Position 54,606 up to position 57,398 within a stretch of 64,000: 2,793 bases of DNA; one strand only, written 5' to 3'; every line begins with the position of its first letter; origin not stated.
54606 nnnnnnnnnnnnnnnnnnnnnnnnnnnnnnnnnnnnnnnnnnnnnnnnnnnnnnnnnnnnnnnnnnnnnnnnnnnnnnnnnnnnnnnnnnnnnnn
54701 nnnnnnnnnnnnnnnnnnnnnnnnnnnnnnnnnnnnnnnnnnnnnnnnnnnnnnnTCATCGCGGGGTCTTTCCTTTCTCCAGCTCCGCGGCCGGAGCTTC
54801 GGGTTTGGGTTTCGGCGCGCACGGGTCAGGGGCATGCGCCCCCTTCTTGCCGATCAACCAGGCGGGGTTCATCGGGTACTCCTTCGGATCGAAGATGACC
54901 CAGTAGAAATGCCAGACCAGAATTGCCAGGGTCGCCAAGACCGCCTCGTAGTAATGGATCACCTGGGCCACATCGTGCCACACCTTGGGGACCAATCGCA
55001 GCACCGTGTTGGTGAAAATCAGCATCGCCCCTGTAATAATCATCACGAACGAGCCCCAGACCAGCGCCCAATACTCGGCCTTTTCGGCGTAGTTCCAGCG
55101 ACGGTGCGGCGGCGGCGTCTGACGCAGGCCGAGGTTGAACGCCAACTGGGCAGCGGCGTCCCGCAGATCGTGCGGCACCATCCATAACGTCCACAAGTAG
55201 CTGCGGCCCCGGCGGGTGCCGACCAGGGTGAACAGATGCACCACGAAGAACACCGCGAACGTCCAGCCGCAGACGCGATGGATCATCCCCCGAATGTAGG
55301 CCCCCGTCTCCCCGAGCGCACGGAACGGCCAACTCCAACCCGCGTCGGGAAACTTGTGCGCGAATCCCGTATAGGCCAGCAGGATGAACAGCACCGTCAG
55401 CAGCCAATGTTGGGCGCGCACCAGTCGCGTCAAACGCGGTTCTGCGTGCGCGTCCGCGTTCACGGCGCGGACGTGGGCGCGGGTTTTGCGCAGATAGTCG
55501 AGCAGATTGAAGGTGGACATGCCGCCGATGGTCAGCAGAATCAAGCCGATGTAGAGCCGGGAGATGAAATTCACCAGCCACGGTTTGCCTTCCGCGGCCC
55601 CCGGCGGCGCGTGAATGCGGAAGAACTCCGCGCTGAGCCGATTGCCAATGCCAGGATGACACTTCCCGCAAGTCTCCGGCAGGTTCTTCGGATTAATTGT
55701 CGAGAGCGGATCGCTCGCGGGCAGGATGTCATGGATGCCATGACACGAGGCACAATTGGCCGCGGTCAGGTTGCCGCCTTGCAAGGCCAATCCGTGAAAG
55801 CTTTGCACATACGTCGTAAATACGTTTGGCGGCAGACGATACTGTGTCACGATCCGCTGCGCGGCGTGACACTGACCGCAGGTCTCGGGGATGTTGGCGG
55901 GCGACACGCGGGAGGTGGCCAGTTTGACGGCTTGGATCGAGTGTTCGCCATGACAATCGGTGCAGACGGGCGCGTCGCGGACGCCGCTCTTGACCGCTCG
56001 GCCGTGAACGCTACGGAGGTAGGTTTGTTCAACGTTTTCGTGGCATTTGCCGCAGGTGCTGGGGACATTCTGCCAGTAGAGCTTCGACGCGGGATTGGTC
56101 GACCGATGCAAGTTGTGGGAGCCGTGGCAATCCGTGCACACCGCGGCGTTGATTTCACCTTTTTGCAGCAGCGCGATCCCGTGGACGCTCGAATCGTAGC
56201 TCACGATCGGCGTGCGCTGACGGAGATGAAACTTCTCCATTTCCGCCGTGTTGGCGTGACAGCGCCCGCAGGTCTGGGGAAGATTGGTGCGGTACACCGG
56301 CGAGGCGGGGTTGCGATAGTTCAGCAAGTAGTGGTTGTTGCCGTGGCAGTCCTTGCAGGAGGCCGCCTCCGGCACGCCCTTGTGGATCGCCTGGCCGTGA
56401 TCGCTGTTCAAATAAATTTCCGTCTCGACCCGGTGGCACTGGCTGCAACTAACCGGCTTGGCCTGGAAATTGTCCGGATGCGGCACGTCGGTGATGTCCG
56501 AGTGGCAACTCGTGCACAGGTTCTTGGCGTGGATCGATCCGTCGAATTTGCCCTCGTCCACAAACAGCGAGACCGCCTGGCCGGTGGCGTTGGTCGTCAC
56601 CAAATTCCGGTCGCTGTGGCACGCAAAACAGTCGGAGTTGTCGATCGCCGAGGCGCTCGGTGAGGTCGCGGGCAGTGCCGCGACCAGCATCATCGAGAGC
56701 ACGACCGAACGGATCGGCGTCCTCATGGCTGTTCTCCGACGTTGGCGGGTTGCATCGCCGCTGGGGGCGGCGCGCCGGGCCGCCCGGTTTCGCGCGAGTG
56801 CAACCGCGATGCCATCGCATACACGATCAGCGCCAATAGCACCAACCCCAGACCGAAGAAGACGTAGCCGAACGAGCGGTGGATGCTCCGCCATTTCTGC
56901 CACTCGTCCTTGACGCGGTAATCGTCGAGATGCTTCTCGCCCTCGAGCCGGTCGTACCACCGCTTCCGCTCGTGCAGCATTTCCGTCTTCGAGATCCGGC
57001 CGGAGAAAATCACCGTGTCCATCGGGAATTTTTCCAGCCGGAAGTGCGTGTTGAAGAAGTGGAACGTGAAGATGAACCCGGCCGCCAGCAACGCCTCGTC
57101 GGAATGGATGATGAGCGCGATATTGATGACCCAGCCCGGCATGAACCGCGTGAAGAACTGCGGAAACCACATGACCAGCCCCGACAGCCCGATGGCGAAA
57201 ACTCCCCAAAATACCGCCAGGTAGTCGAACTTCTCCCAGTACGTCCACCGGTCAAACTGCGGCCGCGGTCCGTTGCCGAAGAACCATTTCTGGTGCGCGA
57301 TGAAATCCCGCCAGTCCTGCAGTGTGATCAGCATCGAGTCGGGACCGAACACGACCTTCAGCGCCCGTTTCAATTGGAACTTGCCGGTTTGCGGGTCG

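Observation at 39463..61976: Shared sigma-54-like promoter motif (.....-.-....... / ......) upstream of three haem/cytochrome transcription units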

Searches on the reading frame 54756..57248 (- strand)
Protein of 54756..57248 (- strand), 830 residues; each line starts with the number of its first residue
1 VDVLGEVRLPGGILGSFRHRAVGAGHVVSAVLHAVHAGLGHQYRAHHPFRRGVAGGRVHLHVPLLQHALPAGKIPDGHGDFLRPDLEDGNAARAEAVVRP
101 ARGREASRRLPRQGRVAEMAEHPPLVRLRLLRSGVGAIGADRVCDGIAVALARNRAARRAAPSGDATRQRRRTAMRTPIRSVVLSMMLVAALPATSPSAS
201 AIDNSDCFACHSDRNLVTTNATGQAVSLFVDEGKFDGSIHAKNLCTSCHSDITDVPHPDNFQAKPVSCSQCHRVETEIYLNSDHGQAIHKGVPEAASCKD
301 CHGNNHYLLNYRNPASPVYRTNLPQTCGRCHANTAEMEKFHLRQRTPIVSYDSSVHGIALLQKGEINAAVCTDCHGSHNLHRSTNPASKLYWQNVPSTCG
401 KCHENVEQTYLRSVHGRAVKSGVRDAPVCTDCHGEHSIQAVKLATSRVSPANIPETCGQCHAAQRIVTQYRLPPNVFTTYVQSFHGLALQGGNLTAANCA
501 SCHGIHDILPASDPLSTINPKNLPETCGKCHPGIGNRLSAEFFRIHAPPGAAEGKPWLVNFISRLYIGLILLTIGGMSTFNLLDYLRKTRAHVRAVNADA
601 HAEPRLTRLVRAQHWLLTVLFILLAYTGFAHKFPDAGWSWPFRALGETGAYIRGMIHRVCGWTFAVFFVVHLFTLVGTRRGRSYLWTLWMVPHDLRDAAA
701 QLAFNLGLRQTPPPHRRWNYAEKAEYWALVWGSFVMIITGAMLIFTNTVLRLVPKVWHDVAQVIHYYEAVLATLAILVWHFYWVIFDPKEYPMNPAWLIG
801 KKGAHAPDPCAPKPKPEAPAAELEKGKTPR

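Call 8: search_protein_families(library=pfam, proteins=[window:54756-57248:-])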
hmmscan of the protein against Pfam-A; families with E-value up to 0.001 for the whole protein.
window:54756-57248:- (830 aa): 7 families
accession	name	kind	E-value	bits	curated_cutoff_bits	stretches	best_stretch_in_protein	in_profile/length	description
PF01292.26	Ni_hydr_CYTB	-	1.8e-15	57.6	30.1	1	606-786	2-164/179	Prokaryotic cytochrome b561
PF14522.11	Cytochrome_C7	-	4.9e-15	55.5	24.8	1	256-331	4-66/67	Cytochrome c7 and related cytochrome c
PF09699.15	Paired_CXXCH_1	-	1.4e-13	50.7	20.6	1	428-465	8-40/41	Doubled CXXCH motif (Paired_CXXCH_1)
PF14537.11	Cytochrom_c3_2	-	2.4e-12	47.6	25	0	370-461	8-78/79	Cytochrome c3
PF02085.21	Cytochrom_CIII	-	7e-05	23.6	22.9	1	231-331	19-101/101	Class III cytochrome C family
PF22678.1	Cytochrom_c_NrfB-like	-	8.7e-05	23.4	27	0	496-530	58-89/89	Cytochrome c-type protein NrfB-like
PF00684.25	DnaJ_CXXCXGXG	-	0.00073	20.2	32.7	0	415-468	5-55/65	DnaJ central domain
